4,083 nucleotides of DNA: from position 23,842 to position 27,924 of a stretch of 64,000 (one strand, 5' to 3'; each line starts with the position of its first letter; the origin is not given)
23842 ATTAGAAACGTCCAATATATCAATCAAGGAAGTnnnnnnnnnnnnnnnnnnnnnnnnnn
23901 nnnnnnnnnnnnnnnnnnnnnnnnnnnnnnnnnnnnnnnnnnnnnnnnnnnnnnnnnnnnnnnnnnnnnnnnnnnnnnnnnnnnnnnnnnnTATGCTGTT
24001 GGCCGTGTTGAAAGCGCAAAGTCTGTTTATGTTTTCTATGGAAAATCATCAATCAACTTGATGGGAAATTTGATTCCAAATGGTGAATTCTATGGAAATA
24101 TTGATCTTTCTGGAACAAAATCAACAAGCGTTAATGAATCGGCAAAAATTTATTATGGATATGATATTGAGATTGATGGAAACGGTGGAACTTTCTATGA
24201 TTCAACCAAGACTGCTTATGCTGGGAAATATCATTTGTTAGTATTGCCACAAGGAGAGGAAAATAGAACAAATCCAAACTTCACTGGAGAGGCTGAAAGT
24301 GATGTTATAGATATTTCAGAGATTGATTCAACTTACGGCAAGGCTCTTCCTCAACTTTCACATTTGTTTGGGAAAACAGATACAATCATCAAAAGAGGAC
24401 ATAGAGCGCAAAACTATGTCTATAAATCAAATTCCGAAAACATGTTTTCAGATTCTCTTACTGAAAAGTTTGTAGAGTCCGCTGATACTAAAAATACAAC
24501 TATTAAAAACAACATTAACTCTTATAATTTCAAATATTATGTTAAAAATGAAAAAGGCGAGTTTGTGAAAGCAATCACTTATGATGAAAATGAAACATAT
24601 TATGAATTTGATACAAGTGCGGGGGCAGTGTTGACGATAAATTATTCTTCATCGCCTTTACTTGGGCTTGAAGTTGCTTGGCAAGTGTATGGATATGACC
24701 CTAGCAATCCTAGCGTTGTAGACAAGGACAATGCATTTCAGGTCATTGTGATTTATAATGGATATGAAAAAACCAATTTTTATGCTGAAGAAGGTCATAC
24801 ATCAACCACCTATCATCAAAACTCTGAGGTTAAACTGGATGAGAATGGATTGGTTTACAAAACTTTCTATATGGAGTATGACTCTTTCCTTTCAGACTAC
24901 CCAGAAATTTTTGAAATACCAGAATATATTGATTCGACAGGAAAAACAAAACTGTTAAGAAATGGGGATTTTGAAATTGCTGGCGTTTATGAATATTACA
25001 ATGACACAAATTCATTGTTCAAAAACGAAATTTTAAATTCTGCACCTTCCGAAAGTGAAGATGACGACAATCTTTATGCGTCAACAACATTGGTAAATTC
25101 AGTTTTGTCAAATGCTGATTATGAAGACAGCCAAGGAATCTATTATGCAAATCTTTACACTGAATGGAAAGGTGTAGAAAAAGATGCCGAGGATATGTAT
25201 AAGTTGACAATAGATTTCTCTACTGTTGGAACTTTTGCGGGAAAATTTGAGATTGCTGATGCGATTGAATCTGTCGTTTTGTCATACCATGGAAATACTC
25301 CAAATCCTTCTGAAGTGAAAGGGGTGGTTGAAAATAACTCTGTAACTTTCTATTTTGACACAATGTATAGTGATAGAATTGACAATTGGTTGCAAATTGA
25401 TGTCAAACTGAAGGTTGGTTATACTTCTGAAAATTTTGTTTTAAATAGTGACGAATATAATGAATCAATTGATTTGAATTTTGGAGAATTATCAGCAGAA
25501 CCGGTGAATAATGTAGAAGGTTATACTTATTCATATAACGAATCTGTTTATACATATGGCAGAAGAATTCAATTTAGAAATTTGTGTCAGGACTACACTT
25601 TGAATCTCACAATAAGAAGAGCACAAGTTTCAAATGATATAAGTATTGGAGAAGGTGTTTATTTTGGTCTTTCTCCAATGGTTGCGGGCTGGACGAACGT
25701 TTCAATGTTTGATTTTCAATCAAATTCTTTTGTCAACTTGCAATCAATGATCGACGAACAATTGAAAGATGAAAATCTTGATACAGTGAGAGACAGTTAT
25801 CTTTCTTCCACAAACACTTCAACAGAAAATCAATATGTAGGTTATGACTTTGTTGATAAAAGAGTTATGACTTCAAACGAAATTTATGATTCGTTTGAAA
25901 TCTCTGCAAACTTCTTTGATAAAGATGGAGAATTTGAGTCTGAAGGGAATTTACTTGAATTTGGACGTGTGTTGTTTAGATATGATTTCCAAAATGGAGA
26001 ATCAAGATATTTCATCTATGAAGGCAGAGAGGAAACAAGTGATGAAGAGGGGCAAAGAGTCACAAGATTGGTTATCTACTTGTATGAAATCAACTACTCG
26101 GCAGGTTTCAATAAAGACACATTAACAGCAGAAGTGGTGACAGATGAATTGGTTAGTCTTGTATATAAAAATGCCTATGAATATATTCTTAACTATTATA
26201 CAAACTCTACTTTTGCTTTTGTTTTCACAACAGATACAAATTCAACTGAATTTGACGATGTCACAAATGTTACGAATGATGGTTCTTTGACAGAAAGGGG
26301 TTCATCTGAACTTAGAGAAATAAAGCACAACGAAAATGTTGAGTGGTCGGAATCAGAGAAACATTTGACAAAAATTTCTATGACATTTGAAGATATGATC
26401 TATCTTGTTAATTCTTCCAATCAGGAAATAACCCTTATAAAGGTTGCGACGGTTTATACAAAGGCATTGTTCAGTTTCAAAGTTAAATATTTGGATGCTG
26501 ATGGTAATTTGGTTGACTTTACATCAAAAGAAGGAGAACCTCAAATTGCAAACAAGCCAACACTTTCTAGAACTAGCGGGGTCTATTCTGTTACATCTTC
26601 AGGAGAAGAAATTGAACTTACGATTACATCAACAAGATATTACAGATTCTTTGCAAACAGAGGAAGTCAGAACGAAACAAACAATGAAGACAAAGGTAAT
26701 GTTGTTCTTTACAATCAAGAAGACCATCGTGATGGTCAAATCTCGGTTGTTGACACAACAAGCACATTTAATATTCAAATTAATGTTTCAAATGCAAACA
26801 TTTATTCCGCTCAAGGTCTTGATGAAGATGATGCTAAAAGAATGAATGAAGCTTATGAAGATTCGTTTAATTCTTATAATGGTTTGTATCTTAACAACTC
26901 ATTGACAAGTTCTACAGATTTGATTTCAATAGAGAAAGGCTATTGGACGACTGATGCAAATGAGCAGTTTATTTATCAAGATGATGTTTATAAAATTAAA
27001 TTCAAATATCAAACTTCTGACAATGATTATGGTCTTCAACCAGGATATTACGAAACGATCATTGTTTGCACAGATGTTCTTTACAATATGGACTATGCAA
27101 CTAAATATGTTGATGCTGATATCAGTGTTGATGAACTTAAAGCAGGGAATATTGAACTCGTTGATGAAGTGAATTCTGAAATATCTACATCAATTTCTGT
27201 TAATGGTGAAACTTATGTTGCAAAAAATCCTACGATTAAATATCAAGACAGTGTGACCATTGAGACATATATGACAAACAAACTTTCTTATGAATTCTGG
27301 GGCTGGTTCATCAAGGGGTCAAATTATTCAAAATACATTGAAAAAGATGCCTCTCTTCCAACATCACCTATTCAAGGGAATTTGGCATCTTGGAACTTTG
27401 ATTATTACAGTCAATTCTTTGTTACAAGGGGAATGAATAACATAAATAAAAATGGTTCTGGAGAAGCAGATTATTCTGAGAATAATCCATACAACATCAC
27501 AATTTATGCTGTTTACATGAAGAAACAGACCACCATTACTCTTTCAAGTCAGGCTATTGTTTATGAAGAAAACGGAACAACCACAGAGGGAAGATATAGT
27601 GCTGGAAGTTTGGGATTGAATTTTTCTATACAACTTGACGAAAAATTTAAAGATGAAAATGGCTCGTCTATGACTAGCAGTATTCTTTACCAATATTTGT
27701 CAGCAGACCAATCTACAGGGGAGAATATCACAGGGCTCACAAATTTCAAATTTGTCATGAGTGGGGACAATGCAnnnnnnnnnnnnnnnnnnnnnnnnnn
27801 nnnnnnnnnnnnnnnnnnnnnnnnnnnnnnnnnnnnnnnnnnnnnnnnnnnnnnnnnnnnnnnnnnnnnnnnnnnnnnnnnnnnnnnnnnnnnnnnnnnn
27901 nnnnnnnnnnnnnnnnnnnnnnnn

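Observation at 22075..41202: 19.1-kb single ORF: a ~6,375-aa mosaic, membrane-anchored surface protein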

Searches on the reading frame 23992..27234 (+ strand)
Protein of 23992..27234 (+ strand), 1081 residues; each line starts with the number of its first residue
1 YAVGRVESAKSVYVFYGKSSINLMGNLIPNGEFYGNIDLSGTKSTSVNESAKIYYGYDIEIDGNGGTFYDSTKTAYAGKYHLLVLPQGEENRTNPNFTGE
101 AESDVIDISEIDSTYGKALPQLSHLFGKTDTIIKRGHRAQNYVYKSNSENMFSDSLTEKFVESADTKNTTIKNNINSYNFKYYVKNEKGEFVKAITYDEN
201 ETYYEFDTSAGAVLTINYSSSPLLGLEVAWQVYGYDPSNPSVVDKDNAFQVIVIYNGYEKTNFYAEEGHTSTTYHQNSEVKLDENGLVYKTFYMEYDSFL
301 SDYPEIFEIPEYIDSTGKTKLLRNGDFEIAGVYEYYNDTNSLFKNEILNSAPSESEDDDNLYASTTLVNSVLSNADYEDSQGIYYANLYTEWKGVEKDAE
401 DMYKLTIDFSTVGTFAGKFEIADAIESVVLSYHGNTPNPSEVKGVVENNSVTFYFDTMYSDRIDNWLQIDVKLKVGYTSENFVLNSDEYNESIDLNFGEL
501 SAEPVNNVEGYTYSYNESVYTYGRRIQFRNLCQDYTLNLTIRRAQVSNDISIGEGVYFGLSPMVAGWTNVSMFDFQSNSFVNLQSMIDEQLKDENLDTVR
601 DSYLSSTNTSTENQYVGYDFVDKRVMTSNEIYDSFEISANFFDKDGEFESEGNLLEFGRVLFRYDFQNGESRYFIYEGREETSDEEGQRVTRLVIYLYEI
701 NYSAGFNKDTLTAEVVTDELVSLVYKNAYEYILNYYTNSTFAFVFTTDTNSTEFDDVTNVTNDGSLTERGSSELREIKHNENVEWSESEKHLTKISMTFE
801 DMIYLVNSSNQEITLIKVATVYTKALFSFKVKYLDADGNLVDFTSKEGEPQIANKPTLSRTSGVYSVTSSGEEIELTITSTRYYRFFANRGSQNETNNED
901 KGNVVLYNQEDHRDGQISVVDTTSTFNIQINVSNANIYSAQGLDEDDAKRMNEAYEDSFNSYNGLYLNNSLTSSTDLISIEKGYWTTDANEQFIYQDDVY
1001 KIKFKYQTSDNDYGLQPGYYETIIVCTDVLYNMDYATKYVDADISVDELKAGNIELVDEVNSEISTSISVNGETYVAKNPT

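Call 46: search_solved_structures(query=A1, max_evalue=1)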
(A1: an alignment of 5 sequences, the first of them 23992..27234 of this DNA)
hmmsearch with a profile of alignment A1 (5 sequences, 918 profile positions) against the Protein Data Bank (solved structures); distinct sequences matched with E-value up to 1: 0.

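Call 62: predict_structure(alignment_id=A1)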
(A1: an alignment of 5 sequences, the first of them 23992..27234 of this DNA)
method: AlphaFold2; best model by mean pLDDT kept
length: 1081 residues; sequences in the alignment: 5
mean_pLDDT: 41.2   pTM: 0.35
mean pLDDT of the five models: 41.2, 40.9, 38.5, 38.2, 35.1
residues with pLDDT >= 90: 0; 70-90: 45; 50-70: 182; < 50: 854
segments of 3 or more residues with pLDDT < 50: 1-235, 237-242, 255-278, 282-287, 295-334, 336-403, 412-421, 432-442, 456-535, 537-556, 597-613, 628-632, 646-656, 683-691, 703-706, 713-718, 737-740, 747-866, 870-872, 877-928, 932-935, 940-942, 962-995, 997-999, 1008-1013, 1021-1081
pLDDT, mean of each block of 10 residues (from residue 1): 25 28 28 28 27 29 35 36 34 33 29 29 29 36 39 37 33 38 42 44 41 34 37 46 51 43 37 40 49 45 41 44 38 43 40 36 33 33 33 34 52 41 50 39 54 48 41 36 31 30 33 29 37 43 46 51 64 82 70 50 36 60 63 65 54 53 75 73 43 62 50 48 57 48 47 27 23 26 30 36 25 24 26 36 37 33 47 49 37 33 35 33 41 49 56 58 45 41 41 44 50 50 39 29 35 35 31 30 27
secondary structure, 60 per line:
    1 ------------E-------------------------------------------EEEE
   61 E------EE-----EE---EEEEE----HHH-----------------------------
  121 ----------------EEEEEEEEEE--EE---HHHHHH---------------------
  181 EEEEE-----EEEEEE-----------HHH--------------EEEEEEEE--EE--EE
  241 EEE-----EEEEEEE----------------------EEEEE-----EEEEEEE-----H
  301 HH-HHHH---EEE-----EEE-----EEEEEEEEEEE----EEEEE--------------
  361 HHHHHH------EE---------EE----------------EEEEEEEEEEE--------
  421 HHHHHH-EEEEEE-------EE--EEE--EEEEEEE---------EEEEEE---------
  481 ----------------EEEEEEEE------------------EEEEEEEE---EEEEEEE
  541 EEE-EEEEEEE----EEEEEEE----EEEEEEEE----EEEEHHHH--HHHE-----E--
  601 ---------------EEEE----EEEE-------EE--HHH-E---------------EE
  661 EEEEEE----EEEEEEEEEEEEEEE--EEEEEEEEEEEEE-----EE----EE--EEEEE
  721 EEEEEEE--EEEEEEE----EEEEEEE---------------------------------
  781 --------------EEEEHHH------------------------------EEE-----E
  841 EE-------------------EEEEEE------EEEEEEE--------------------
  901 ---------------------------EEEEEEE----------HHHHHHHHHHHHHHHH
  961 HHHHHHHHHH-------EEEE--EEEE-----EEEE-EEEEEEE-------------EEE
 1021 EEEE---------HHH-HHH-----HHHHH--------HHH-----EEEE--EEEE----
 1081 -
elements in order (helices of 4 or more, strands of 3 or more residues): E57-61 E80-84 E137-146 H154-159 E181-185 E191-196 E225-232 E239-243 E249-255 E278-282 E288-294 H304-307 E311-313 E319-321 E327-337 E342-346 H361-366 E402-412 H421-426 E428-433 E445-447 E450-456 E466-471 E497-504 E523-530 E534-543 E545-551 E556-562 E567-574 E579-582 H583-586 E616-619 E624-627 E659-666 E671-685 E688-700 E716-727 E730-736 E741-747 E795-798 E832-834 E840-842 E862-867 E874-880 E928-934 H945-970 E978-981 E984-987 E993-996 E998-1004 E1018-1024 H1046-1050 E1067-1070 E1073-1076

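Call 75: fold_search(model_id=the predicted structure, library=pdb)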
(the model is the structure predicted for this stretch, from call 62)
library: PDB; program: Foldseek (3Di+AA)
matches with E <= 10: 394; with E <= 0.001: 0
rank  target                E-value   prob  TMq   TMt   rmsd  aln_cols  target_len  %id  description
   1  9jsl_E                2.7e-02  0.25  0.07  0.14  23.3       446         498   10  Clostridium perfringens iota toxin pore Ib in prepore V state (released 2025-05-14)
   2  9jsh_G                3.2e-02  0.21  0.07  0.13  23.6       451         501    8  Clostridium perfringens iota toxin pore Ib in prepore III state (released 2025-05-14)
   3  9jsh_E                3.5e-02  0.20  0.07  0.13  22.9       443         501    9  Clostridium perfringens iota toxin pore Ib in prepore III state (released 2025-05-14)
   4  4b60_B                4.3e-02  0.14  0.06  0.17  20.8       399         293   12  Structure of rFnBPA(189-505) in complex with fibrinogen gamma chain C- terminal peptide (released 2013-10-09)
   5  9jsn_G                6.0e-02  0.18  0.07  0.14  22.6       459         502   10  Clostridium perfringens iota toxin pore Ib in prepore VII state (released 2025-05-14)
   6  6uwr_A                7.8e-02  0.06  0.06  0.09  37.7       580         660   10  Clostridium difficile binary toxin translocase CDTb in asymmetric tetradecamer conformation (released 2020-01-22)
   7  9jsm_G                8.7e-02  0.12  0.06  0.12  22.6       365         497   12  Clostridium perfringens iota toxin pore Ib in prepore VI state (released 2025-05-14)
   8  9jsk_F                9.1e-02  0.13  0.06  0.12  22.6       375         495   11  Clostridium perfringens iota toxin pore Ib in prepore IV state (released 2025-05-14)
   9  9jsi_G                1.0e-01  0.13  0.07  0.13  22.6       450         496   10  Clostridium perfringens iota toxin pore Ib in prepore II state (released 2025-05-14)
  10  6uht_A                1.1e-01  0.06  0.06  0.12  22.1       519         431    8  Crystal structure of BoNT/B receptor-binding domain in complex with VHH JLI-G10 (released 2020-03-04)
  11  5vid_B                1.1e-01  0.06  0.06  0.12  22.2       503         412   10  Receptor binding domain of BoNT/B in complex with mini-protein binder Bot.0671.2 (released 2017-09-20)
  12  9jsi_E                1.3e-01  0.12  0.07  0.13  22.7       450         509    9  Clostridium perfringens iota toxin pore Ib in prepore II state (released 2025-05-14)
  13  1r19_B                1.4e-01  0.15  0.07  0.19  18.6       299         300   11  Crystal Structure Analysis of S.epidermidis adhesin SdrG binding to Fibrinogen (Apo structure) (released 2003-10-28)
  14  9jsk_A                1.5e-01  0.12  0.07  0.14  23.1       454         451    8  Clostridium perfringens iota toxin pore Ib in prepore IV state (released 2025-05-14)
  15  9jsk_E                1.5e-01  0.11  0.07  0.13  23.1       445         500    8  Clostridium perfringens iota toxin pore Ib in prepore IV state (released 2025-05-14)
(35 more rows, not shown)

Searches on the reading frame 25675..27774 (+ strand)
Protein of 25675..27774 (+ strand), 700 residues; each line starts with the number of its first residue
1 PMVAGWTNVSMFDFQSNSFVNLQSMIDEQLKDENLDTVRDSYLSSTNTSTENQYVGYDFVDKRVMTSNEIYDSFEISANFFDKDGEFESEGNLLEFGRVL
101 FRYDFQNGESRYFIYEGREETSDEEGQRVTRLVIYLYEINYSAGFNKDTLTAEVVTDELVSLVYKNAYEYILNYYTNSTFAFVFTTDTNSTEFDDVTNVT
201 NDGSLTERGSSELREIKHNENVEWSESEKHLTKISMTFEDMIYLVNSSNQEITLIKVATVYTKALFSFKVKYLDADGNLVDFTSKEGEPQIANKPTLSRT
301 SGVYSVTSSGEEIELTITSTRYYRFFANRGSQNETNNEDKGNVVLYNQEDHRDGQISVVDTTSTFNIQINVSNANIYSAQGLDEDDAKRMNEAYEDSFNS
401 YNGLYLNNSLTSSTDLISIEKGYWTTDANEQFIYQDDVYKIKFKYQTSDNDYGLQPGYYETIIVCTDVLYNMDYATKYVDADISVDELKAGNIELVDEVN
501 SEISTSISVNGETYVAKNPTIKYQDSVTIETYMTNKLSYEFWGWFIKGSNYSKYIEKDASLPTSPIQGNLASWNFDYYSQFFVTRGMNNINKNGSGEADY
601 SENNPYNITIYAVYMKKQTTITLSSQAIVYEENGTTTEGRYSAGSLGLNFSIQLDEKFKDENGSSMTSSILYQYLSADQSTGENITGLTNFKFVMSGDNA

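Call 15: search_protein_families(library=pfam, proteins=[window:25675-27774:+], max_evalue=1)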
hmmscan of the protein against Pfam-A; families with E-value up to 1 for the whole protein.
window:25675-27774:+ (700 aa): 1 family
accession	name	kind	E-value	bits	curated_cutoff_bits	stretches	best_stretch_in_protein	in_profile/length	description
PF23564.1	EF-hand_FSTL1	-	0.083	13.5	27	0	543-557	25-39/120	Follistatin-related protein 1, EF-hand domain pair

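Call 20: search_protein_families(library=ncbifam, proteins=[window:25675-27774:+], max_evalue=0.1)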
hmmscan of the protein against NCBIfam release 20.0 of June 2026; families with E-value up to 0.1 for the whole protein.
window:25675-27774:+ (700 aa): 0 families
